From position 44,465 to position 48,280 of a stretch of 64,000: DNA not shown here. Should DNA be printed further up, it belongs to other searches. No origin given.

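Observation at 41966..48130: Surface-glycan locus: alkaline-phosphatase-family phosphodiesterase, GT4 transferase and a 1160-aa polytopic membrane protein with convergent gene overlap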

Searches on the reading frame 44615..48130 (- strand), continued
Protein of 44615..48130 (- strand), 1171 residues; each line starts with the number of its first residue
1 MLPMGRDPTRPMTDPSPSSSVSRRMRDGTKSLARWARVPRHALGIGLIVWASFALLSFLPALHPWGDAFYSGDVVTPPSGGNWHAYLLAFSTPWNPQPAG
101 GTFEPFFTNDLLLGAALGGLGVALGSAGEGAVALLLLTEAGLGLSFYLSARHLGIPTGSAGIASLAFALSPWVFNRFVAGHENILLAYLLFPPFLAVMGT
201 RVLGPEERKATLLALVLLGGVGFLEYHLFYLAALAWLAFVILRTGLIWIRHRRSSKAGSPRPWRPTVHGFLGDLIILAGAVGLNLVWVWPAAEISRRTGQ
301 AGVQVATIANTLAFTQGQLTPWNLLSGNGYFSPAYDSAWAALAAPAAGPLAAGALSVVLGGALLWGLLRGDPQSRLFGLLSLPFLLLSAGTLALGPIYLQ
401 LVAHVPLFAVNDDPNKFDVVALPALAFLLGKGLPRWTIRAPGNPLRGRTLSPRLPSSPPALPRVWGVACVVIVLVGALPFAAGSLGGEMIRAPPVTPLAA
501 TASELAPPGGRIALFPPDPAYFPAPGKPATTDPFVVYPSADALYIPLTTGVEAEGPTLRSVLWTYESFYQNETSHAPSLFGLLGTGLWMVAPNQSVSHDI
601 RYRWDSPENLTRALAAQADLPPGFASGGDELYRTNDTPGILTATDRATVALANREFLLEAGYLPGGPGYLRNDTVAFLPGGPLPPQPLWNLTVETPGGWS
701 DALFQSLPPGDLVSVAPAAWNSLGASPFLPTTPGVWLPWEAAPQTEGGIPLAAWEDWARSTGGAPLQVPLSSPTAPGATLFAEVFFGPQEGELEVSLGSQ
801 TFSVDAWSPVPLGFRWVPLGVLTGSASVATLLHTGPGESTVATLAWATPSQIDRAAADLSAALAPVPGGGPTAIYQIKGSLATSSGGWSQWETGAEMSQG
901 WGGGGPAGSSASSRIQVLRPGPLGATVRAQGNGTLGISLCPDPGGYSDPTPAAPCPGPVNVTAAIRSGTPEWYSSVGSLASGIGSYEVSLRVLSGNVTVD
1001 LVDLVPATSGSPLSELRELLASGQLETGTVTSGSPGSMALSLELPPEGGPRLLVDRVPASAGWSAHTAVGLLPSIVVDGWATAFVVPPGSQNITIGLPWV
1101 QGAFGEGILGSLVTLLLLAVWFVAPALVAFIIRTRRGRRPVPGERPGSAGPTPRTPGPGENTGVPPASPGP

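Call 61: fold_search(model_id=the predicted structure, library=pdb)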
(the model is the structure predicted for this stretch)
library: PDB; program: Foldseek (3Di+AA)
matches with E <= 10: 1172; with E <= 0.001: 21
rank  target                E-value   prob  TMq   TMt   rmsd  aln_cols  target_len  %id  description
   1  6w98_A                1.5e-27  1.00  0.47  0.43  15.6      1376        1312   16  Single-Particle Cryo-EM Structure of Arabinofuranosyltransferase AftD from Mycobacteria (released 2020-05-13)
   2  6wby                  5.8e-25  1.00  0.49  0.47  13.5      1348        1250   15  Single-Particle Cryo-EM Structure of Arabinofuranosyltransferase AftD from Mycobacteria, Mutant R1389S Class 2 (released 2020-05-13)
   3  6wbx                  2.8e-23  1.00  0.44  0.41  16.6      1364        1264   16  Single-Particle Cryo-EM Structure of Arabinofuranosyltransferase AftD from Mycobacteria, Mutant R1389S Class 1 (released 2020-05-13)
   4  5x7o_A                7.4e-07  1.00  0.09  0.09  19.2       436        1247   12  Crystal structure of Paenibacillus sp. 598K alpha-1,6-glucosyltransferase (released 2017-07-26)
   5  8w7n                  8.6e-06  1.00  0.07  0.08  30.1       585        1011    8  Crystal structure of the in-cell Cry1Aa purified from Bacillus thuringiensis (released 2024-03-06)
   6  6f2p                  3.1e-05  1.00  0.09  0.10  17.0       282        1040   13  Structure of Paenibacillus xanthan lyase to 2.6 A resolution (released 2018-12-05)
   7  4w8j                  4.7e-05  1.00  0.09  0.10  29.8       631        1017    8  Structure of the full-length insecticidal protein Cry1Ac reveals intriguing details of toxin packaging into in vivo form (released 2014-09-17)
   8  9qxq                  4.7e-05  1.00  0.08  0.08  30.4       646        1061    8  native structure of full-length pesticidal protein Cry1Ca18 at pH9, from crystals formed in vivo (released 2026-02-11)
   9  9h99                  5.1e-05  0.99  0.08  0.09  30.2       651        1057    9  Native structure of the full-length pesticidal protein Cry1Ca18 at pH7, from crystals formed in vivo (released 2025-11-12)
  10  3waj                  6.1e-05  1.00  0.27  0.37  23.2       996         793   12  Crystal structure of the Archaeoglobus fulgidus oligosaccharyltransferase (O29867_ARCFU) complex with Zn and sulfate (released 2013-10-30)
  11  9h9a                  9.2e-05  1.00  0.10  0.11  28.0       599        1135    8  native structure of the full-length pesticidal protein Cry8Ba2, from crystals formed in vivo (form 1) (released 2025-12-03)
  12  8hhe_B                1.5e-04  1.00  0.11  0.18  11.7       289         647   12  Crystal structure of Cry5B from Bacillus thuringiensis at 4.5 A resolution (released 2022-12-07)
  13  8hhe_A                1.8e-04  1.00  0.10  0.16  13.3       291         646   10  Crystal structure of Cry5B from Bacillus thuringiensis at 4.5 A resolution (released 2022-12-07)
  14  5cad                  1.9e-04  0.84  0.06  0.14  21.4       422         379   12  Crystal structure of the vicilin from Solanum melongena revealed existence of different anionic ligands in structurally  (released 2016-04-06)
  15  3wnn_B                2.5e-04  1.00  0.10  0.15  14.3       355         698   12  D308A mutant of Bacillus circulans T-3040 cycloisomaltooligosaccharide glucanotransferase complexed with isomaltooctao (released 2014-02-05)
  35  2cdp_B                2.3e-03  1.00  0.09  0.76   2.7       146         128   13  Structure of a CBM6 in complex with neoagarohexaose (released 2006-02-08)
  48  2cdo_B                3.0e-03  1.00  0.09  0.74   2.4       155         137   13  structure of agarase carbohydrate binding module in complex with neoagarohexaose (released 2006-02-16)
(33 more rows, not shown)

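Call 64: list_cluster_members(proteins=[P0003, P0005, P0007, P0010, P0012, P0013, P0016, P0017, P0020, P0024])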
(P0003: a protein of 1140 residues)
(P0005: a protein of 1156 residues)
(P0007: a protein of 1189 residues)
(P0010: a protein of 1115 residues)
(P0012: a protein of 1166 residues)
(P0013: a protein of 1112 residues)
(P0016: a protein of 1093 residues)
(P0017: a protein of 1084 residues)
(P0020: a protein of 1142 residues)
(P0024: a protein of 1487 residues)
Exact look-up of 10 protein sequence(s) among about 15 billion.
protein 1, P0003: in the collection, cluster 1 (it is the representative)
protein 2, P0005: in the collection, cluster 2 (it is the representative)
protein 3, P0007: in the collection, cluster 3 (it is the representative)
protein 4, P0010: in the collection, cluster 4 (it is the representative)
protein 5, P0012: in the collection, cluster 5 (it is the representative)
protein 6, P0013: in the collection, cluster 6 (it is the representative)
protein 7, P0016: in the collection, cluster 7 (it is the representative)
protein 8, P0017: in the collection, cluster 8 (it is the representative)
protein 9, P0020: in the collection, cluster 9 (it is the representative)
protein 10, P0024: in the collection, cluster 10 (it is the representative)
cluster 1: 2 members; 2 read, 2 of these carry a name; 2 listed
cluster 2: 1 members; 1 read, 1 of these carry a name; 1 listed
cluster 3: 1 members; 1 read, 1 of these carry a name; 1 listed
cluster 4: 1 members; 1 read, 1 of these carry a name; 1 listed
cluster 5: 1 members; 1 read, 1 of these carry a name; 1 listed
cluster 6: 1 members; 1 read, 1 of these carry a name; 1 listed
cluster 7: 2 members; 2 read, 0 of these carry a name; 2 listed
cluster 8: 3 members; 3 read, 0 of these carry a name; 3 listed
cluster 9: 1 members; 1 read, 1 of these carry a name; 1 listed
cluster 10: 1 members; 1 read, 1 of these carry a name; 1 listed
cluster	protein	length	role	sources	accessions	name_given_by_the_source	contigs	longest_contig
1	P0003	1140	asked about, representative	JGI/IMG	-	hypothetical protein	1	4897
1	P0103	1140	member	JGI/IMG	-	hypothetical protein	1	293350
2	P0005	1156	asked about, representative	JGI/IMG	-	hypothetical protein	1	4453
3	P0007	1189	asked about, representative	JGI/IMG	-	hypothetical protein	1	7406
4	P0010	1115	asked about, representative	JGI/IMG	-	hypothetical protein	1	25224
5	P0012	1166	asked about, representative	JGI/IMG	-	hypothetical protein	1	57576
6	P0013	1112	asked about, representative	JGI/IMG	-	hypothetical protein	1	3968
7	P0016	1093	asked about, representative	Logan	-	-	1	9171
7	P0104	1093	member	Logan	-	-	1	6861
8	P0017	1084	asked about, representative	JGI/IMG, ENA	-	-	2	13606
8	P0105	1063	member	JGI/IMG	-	-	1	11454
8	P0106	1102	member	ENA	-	-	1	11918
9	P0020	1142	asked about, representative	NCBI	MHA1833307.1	MAG: alpha-(1-_3)-arabinofuranosyltransferase domain-containing protein, partial ...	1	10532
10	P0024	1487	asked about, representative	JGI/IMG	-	FkbM family methyltransferase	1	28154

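Call 65: find_encoding_contigs(protein=P0012, flank=8000, max_places=2)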
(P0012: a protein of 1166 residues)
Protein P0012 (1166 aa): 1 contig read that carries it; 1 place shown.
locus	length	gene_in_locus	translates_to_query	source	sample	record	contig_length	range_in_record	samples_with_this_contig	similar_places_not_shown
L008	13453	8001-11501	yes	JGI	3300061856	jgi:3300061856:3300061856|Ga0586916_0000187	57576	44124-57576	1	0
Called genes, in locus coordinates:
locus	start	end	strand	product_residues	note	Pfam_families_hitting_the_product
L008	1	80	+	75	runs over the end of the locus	-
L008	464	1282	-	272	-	PF01522:Polysacc_deac_1, PF10096:DUF2334 (weak), PF11959:DUF3473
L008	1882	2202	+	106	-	-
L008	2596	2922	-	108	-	-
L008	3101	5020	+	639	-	-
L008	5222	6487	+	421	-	PF13439:Glyco_transf_4 (weak), PF00534:Glycos_transf_1, PF13692:Glyco_trans_1_4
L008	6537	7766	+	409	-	PF13439:Glyco_transf_4, PF13579:Glyco_trans_4_4 (weak), PF20706:GT4-conflict, PF00534:Glycos_transf_1, PF13692:Glyco_trans_1_4, PF13524:Glyco_trans_1_2 (weak)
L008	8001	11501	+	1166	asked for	-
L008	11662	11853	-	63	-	PF00534:Glycos_transf_1 (weak), PF13692:Glyco_trans_1_4 (weak)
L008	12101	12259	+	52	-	-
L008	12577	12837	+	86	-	-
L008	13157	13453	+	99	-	?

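Call 66: find_encoding_contigs(protein=P0020, flank=8000, max_places=2)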
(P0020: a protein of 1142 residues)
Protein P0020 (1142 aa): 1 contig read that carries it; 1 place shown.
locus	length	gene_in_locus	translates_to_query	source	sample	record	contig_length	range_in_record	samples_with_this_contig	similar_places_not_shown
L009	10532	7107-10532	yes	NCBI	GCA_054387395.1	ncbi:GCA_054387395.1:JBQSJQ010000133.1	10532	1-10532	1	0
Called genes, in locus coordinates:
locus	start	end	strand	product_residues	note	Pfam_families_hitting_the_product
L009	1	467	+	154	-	PF00535:Glycos_transf_2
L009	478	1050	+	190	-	PF13580:SIS_2, PF01380:SIS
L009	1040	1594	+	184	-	PF00702:Hydrolase, PF08645:PNK3P, PF13419:HAD_2 (weak), PF13242:Hydrolase_like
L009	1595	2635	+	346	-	PF00294:PfkB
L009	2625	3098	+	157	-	PF01467:CTP_transf_like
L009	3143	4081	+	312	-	-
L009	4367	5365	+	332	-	PF01075:Glyco_transf_9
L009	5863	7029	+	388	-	PF13439:Glyco_transf_4, PF20706:GT4-conflict, PF00534:Glycos_transf_1, PF13692:Glyco_trans_1_4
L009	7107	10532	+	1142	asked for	PF11847:GT-C_AftD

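Call 80: find_encoding_contigs(protein=P0010, flank=7000, max_places=1)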
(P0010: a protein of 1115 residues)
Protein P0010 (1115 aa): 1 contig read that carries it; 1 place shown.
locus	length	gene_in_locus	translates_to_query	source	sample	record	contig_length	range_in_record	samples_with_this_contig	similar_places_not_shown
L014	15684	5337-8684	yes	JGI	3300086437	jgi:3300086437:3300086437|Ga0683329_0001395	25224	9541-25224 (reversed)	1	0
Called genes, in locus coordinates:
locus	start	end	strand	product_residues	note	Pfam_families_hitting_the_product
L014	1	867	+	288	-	?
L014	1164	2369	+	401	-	PF13439:Glyco_transf_4, PF13579:Glyco_trans_4_4, PF20706:GT4-conflict, PF00534:Glycos_transf_1, PF13692:Glyco_trans_1_4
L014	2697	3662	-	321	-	PF05050:Methyltransf_21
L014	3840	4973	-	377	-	PF13439:Glyco_transf_4, PF13477:Glyco_trans_4_2, PF13579:Glyco_trans_4_4, PF20706:GT4-conflict, PF00534:Glycos_transf_1, PF13692:Glyco_trans_1_4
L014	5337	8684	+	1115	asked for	-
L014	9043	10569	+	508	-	-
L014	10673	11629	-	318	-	PF05050:Methyltransf_21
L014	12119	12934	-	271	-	PF01209:Ubie_methyltran (weak), PF08241:Methyltransf_11, PF13649:Methyltransf_25 (weak)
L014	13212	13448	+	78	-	-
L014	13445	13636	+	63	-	PF05050:Methyltransf_21 (weak)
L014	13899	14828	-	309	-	PF02475:TRM5-TYW2_MTfase, PF05050:Methyltransf_21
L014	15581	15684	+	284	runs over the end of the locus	PF02475:TRM5-TYW2_MTfase, PF01135:PCMT (faint), PF05050:Methyltransf_21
